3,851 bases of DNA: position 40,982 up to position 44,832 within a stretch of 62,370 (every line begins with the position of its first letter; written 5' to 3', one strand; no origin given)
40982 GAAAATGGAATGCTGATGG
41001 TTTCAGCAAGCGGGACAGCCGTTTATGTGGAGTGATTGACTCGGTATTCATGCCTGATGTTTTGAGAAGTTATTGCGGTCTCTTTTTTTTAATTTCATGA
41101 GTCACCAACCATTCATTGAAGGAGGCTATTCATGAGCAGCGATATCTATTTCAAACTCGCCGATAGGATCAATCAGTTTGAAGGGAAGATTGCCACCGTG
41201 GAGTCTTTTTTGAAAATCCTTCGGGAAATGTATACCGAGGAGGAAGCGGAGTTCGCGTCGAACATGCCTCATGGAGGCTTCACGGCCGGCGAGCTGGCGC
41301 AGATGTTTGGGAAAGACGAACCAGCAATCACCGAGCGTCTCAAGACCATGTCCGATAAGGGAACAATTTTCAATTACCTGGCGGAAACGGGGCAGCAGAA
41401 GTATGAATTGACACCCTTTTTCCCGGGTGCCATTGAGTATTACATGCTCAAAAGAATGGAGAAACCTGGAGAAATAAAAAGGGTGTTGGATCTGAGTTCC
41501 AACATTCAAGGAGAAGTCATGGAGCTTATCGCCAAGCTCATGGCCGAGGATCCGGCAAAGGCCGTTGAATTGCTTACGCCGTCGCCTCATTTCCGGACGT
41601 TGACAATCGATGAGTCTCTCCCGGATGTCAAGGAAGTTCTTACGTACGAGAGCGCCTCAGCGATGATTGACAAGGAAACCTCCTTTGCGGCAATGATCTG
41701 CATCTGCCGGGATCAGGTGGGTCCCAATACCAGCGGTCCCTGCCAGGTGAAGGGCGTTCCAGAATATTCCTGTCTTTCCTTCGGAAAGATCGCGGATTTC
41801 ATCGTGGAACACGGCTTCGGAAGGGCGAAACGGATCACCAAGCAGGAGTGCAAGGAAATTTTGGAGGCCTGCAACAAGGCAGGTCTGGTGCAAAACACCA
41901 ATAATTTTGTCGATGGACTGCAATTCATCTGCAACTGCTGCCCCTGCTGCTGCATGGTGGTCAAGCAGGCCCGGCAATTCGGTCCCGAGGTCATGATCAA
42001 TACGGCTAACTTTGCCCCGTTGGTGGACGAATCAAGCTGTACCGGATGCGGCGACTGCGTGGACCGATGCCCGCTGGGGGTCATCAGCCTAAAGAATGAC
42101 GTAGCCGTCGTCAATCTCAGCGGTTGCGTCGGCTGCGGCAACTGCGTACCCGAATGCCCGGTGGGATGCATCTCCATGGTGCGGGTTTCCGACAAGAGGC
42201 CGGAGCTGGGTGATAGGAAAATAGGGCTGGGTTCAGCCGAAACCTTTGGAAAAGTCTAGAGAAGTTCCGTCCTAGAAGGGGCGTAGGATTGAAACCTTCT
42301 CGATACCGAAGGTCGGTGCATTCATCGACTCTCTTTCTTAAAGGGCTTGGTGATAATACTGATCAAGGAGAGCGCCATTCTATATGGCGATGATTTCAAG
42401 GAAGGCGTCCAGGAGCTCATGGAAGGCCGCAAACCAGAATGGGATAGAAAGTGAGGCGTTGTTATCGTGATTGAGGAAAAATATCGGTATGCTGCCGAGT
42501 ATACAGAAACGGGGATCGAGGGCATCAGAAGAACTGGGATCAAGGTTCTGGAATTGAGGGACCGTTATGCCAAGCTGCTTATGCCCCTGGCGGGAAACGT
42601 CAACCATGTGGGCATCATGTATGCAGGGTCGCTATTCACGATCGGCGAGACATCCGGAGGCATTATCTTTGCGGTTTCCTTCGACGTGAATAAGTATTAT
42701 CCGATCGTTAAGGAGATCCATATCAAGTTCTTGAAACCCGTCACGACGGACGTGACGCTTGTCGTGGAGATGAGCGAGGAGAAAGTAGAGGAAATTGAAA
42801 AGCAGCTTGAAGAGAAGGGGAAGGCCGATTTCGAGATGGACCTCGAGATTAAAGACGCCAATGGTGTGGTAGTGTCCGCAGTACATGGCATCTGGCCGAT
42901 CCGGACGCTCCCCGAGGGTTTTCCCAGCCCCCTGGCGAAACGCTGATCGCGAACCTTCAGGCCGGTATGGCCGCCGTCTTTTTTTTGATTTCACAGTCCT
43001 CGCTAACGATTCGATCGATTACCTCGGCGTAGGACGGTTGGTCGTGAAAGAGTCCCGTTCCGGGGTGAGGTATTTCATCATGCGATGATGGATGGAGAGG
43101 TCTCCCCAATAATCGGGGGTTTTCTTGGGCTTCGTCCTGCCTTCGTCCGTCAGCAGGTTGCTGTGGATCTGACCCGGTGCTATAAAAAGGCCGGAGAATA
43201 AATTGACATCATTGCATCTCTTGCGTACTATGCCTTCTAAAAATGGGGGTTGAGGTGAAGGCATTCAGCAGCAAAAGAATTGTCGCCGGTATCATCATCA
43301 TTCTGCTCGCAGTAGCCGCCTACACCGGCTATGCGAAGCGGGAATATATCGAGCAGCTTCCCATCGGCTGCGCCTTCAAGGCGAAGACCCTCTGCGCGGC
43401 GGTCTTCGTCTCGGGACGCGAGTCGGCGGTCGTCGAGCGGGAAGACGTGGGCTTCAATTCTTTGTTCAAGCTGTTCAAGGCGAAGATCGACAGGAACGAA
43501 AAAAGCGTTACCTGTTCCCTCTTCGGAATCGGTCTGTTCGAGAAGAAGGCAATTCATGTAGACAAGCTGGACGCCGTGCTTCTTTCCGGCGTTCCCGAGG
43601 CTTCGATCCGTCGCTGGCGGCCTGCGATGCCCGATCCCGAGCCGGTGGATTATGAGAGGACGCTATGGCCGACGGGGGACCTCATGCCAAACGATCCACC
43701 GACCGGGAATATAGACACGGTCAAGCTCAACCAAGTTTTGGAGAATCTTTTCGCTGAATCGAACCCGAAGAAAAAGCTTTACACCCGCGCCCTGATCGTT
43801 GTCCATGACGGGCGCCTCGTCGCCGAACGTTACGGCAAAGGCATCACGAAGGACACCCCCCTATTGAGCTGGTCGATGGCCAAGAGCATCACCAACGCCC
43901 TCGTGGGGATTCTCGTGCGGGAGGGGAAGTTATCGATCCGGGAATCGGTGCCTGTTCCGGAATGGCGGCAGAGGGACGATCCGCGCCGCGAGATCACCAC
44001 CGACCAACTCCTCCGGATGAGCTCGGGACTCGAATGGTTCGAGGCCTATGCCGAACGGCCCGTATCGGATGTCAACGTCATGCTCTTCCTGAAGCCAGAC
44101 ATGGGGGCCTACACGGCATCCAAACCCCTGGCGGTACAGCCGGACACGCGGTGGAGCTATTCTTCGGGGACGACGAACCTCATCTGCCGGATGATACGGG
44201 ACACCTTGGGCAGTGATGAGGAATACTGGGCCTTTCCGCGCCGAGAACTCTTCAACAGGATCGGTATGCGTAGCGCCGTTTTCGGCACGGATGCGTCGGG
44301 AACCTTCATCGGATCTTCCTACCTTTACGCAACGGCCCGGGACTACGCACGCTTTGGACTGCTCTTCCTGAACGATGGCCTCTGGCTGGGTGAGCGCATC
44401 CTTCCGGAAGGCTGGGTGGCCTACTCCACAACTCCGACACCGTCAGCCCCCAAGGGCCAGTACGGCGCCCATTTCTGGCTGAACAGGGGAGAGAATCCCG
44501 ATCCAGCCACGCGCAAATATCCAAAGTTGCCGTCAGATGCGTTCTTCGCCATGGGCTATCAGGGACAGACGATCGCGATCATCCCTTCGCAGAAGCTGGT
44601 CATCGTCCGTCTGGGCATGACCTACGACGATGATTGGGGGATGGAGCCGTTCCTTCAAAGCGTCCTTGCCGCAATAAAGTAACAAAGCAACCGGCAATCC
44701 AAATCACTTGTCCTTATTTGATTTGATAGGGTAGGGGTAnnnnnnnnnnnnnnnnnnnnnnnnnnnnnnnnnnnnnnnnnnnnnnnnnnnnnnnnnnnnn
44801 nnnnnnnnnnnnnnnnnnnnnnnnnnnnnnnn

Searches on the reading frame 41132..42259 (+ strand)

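Call 42: search_protein_families(library=pfam, proteins=[window:41132-42259:+], max_evalue=0.00001)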
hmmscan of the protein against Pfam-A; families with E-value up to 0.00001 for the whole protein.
window:41132-42259:+ (375 aa): 7 families
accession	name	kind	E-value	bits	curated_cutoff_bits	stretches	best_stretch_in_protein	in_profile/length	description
PF00037.32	Fer4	-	1.5e-12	47.2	21.1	1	297-319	2-24/24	4Fe-4S binding domain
PF12797.12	Fer4_2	-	7.5e-10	38.5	24.5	0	295-314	2-21/22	4Fe-4S binding domain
PF13237.11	Fer4_10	-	1.6e-09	37.9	25.5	1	297-343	3-53/53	4Fe-4S dicluster domain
PF12837.12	Fer4_6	-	6.3e-08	32.7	25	0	296-318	2-24/24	4Fe-4S binding domain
PF14697.11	Fer4_21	-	2.2e-07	31.3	35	1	298-349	3-59/59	4Fe-4S dicluster domain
PF13187.11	Fer4_9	-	4e-07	30.4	27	1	303-347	2-52/52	4Fe-4S dicluster domain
PF12838.12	Fer4_7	-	7.8e-07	29.9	27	0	332-355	2-25/52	4Fe-4S dicluster domain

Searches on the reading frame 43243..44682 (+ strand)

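Call 42: search_protein_families(library=pfam, proteins=[window:43243-44682:+], max_evalue=0.00001)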
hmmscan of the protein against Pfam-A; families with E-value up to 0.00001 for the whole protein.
window:43243-44682:+ (479 aa): 1 family
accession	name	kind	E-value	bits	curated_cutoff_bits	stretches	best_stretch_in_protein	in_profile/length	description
PF00144.29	Beta-lactamase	-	8.1e-33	114.4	27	1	178-457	13-307/329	Beta-lactamase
